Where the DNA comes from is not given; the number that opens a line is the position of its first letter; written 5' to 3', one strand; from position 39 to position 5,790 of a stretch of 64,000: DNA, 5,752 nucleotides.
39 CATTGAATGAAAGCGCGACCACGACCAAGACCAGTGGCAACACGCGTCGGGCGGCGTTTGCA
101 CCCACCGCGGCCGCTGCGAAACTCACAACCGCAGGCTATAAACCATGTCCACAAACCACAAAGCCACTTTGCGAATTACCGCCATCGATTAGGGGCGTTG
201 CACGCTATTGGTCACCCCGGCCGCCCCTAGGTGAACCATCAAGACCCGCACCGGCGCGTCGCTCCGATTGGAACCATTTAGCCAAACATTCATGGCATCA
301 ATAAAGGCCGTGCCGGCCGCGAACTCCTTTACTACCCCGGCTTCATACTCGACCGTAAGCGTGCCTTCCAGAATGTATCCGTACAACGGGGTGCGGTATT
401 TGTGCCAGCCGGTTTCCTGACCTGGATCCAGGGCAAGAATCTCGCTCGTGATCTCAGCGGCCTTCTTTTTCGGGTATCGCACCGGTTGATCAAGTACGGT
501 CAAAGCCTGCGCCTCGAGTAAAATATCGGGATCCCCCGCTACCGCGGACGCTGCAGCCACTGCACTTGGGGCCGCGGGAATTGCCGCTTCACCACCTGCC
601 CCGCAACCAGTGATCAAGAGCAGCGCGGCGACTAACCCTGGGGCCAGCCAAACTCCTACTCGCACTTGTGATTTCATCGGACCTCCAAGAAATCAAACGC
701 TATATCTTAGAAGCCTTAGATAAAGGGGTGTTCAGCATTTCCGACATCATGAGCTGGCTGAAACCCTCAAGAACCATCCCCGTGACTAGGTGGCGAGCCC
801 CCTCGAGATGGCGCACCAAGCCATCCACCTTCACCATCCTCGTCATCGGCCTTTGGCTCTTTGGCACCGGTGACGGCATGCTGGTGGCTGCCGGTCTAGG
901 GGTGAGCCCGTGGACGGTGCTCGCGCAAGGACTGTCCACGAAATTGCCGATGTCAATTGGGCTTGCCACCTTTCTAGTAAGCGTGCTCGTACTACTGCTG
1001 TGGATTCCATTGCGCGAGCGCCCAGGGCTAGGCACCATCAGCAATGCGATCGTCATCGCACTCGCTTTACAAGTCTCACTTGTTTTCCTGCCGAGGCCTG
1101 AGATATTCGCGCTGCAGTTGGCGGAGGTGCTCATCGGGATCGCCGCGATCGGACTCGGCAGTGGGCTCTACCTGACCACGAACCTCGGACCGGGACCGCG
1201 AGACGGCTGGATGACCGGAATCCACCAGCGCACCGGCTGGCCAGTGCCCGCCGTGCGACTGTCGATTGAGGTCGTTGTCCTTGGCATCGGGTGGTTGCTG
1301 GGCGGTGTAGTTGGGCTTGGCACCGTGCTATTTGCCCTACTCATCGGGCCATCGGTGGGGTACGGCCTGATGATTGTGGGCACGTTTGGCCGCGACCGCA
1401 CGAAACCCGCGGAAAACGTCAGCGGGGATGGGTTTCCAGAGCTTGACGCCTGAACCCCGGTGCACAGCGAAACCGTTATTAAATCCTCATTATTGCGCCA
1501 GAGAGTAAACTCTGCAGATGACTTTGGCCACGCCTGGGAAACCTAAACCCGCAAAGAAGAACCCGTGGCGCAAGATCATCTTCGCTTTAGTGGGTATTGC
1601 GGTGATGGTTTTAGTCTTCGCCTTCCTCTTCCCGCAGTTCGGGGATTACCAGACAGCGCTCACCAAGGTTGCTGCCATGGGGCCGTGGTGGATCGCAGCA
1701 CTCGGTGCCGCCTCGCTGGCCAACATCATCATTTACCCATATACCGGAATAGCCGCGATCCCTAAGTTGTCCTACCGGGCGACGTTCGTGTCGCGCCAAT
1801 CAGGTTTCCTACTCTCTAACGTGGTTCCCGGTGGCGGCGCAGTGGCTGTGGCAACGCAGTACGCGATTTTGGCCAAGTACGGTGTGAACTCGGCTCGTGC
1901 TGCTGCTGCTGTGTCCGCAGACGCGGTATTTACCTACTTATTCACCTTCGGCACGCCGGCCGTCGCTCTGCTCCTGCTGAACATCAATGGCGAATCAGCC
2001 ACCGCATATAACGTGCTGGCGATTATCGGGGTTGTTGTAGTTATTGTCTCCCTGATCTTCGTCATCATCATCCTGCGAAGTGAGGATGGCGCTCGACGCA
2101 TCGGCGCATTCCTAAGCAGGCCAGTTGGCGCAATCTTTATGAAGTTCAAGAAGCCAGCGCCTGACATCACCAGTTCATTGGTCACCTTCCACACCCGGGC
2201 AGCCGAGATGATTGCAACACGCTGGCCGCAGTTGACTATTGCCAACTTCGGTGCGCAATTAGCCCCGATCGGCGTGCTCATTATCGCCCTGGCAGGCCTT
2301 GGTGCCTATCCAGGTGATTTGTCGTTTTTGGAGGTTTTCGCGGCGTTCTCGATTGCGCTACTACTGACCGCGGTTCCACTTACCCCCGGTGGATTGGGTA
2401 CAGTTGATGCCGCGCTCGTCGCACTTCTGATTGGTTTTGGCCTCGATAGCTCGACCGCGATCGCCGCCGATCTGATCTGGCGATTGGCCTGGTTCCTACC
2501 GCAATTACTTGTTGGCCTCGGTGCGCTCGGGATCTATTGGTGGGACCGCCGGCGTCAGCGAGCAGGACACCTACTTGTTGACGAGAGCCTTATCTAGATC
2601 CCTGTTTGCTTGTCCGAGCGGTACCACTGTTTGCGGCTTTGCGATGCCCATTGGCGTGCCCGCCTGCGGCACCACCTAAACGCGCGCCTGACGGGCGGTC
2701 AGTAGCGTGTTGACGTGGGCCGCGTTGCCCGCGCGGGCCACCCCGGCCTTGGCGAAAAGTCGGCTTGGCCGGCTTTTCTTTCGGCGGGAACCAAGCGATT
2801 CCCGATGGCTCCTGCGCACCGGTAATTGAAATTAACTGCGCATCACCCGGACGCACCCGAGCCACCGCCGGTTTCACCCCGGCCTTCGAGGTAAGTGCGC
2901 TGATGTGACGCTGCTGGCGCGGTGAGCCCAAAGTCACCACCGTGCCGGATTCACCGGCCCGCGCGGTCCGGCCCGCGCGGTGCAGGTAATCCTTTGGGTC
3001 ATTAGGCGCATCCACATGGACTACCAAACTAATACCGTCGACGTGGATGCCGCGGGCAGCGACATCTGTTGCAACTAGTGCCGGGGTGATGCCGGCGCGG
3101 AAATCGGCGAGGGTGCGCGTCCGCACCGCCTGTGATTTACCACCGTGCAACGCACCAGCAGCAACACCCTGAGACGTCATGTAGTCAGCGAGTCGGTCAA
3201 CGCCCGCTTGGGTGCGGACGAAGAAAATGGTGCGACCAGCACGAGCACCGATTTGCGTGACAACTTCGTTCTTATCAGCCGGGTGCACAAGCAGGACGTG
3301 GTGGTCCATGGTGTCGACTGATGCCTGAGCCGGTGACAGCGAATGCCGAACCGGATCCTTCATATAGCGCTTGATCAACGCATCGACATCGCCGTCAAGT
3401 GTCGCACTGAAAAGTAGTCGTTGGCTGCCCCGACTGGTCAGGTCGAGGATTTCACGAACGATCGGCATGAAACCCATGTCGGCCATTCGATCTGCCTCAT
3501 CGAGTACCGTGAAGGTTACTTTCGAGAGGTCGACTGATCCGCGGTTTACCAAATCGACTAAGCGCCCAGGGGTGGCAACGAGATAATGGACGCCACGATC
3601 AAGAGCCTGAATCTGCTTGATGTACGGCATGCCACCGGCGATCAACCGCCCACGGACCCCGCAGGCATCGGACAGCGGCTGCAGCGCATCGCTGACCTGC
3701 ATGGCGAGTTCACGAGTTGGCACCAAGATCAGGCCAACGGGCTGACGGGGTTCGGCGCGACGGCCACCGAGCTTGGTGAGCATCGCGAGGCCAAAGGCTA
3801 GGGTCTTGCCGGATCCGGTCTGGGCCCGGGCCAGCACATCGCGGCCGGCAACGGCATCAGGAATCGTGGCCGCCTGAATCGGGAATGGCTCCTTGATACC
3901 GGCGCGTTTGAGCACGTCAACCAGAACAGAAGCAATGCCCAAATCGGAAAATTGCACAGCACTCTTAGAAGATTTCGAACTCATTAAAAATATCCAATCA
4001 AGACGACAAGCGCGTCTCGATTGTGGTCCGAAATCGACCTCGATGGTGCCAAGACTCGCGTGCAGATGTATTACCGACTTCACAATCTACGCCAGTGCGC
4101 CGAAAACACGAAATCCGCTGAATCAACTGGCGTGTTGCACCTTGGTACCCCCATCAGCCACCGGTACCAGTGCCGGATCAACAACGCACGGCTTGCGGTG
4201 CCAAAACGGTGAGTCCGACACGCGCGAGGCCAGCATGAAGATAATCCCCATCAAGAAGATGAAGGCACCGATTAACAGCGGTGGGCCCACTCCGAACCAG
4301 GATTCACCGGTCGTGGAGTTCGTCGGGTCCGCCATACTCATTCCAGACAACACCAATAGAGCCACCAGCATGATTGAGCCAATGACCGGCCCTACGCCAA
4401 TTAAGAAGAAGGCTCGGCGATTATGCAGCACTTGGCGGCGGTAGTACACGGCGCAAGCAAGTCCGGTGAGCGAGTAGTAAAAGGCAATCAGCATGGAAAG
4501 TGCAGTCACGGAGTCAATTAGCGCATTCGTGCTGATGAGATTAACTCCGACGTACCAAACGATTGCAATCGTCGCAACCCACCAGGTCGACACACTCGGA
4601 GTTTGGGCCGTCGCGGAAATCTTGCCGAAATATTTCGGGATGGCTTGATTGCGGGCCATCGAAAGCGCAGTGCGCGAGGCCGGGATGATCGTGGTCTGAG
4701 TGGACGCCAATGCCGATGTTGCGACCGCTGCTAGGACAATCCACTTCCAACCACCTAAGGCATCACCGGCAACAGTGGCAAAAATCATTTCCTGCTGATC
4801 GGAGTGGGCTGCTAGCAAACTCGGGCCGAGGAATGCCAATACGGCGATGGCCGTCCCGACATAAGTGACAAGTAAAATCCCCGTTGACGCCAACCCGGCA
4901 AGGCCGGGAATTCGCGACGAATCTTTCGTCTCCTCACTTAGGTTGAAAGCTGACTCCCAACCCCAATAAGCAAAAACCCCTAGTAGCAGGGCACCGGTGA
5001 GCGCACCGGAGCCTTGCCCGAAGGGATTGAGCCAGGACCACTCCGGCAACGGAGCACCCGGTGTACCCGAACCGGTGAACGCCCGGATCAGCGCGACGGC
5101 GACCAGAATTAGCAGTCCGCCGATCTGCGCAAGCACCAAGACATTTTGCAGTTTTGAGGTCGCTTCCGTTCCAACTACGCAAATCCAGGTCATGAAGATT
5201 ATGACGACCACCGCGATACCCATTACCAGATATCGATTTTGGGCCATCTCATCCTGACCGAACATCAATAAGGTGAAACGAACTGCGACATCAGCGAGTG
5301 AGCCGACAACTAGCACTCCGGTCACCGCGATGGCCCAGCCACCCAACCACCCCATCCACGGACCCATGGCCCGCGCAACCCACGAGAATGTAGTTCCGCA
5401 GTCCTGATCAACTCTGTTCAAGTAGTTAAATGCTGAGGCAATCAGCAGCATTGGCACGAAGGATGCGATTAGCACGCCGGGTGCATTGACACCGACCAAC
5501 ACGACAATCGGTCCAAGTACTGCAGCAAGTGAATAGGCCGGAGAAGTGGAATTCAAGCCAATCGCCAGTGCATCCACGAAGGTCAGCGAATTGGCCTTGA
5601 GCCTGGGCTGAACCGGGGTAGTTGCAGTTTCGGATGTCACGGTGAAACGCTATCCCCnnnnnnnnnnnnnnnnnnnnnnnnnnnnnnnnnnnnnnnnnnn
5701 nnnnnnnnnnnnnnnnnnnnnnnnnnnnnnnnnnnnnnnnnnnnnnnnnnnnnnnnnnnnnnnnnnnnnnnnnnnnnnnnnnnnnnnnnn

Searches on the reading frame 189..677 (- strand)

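Call 44: search_protein_families(library=pfam, proteins=[window:189-677:-], max_evalue=0.00001)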
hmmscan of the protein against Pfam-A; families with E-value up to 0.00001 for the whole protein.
window:189-677:- (162 aa): 1 family
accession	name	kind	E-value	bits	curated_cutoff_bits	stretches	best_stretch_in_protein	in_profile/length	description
PF07883.17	Cupin_2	-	2.2e-08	34.1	27.2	1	82-148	4-69/70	Cupin domain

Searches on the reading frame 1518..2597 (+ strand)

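Call 44: search_protein_families(library=pfam, proteins=[window:1518-2597:+], max_evalue=0.00001)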
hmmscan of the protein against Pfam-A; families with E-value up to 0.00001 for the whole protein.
window:1518-2597:+ (359 aa): 1 family
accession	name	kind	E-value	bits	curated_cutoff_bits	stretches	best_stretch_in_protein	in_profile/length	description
PF03706.18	LPG_synthase_TM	-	4.4e-23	82.6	33.4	1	24-333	2-302/302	Lysylphosphatidylglycerol synthase TM region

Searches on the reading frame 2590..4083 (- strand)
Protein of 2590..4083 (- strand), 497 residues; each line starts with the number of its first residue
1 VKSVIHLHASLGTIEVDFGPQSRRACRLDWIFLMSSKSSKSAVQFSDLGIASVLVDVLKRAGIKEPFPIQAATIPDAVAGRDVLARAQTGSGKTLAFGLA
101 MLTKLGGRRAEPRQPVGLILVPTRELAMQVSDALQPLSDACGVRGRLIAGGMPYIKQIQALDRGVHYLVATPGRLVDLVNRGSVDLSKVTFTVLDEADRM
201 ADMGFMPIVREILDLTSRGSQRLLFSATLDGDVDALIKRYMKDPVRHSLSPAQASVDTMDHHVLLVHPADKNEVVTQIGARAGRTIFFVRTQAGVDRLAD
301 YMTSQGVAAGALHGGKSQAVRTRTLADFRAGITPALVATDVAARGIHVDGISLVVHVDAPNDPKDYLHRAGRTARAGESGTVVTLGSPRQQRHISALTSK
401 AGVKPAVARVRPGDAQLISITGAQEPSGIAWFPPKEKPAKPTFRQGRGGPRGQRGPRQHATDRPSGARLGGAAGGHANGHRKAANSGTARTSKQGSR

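Call 44: search_protein_families(library=pfam, proteins=[window:2590-4083:-], max_evalue=0.00001)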
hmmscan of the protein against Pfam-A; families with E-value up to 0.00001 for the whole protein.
window:2590-4083:- (497 aa): 2 families
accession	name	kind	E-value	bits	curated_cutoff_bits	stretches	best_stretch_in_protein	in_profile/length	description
PF00270.35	DEAD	-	1.5e-41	142.4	26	1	68-234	2-165/167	DEAD/DEAH box helicase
PF00271.37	Helicase_C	-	2.2e-25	89.5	23.5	1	272-377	3-110/110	Helicase conserved C-terminal domain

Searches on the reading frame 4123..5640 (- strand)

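Call 44: search_protein_families(library=pfam, proteins=[window:4123-5640:-], max_evalue=0.00001)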
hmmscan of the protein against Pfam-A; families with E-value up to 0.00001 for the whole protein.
window:4123-5640:- (505 aa): 2 families
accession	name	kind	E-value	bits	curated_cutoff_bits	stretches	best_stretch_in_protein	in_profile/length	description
PF13520.12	AA_permease_2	-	3e-35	122.4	27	1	19-458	1-425/427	Amino acid permease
PF00324.27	AA_permease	-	1.9e-13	50.4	24.6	1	55-448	33-434/470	Amino acid permease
